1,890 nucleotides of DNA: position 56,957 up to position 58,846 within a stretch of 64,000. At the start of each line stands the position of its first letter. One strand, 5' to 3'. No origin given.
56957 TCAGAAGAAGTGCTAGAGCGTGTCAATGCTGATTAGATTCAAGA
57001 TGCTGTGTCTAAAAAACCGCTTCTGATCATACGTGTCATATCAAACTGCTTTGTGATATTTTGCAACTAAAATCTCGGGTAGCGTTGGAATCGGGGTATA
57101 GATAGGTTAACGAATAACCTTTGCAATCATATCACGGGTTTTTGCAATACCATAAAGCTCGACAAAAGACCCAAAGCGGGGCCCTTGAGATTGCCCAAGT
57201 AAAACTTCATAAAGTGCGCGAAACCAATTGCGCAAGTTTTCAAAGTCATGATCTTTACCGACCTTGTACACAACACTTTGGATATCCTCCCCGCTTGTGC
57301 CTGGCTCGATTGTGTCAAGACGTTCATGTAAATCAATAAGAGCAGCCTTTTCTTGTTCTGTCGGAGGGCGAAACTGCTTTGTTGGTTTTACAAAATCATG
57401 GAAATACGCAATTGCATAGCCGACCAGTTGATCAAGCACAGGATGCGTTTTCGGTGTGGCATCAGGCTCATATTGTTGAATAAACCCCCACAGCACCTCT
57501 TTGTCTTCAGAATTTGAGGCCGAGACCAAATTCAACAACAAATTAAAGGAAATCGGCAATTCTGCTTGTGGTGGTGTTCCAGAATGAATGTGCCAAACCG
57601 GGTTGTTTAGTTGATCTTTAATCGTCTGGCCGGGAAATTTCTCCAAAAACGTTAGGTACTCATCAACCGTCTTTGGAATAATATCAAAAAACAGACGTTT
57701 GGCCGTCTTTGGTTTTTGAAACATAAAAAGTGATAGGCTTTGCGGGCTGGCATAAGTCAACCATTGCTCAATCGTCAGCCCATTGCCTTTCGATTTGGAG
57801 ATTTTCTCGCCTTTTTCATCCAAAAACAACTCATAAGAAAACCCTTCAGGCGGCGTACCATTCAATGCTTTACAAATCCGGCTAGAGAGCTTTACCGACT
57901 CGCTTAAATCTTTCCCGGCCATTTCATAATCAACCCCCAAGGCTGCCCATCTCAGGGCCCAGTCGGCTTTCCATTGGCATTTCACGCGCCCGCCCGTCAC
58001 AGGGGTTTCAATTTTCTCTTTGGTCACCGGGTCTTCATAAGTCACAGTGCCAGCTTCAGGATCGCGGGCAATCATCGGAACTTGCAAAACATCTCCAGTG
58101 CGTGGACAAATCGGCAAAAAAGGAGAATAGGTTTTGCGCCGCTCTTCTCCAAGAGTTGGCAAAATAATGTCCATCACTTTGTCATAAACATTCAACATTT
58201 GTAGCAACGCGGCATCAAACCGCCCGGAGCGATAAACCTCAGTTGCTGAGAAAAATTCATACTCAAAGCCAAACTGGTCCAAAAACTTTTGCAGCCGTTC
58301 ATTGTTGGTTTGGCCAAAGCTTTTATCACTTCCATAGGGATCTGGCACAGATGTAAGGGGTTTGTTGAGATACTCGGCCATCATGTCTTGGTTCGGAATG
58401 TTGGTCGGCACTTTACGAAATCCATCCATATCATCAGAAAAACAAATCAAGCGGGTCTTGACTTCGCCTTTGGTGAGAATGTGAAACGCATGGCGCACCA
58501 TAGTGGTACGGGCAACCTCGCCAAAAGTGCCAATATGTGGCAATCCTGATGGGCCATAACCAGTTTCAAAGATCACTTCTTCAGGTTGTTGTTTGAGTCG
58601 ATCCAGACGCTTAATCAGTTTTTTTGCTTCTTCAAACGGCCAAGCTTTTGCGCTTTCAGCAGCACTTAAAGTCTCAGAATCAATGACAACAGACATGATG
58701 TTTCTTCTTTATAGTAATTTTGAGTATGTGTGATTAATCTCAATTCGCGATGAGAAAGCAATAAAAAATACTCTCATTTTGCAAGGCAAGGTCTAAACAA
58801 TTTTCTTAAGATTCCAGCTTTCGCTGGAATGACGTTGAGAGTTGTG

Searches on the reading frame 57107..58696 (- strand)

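Call 87: search_protein_families(library=pfam, proteins=[window:57107-58696:-], max_evalue=0.00001)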
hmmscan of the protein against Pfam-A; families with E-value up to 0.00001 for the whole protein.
window:57107-58696:- (529 aa): 1 family
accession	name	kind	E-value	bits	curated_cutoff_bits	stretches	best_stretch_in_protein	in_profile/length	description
PF01921.24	tRNA-synt_1f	-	2.6e-130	435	27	1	17-373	1-359/360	tRNA synthetases class I (K)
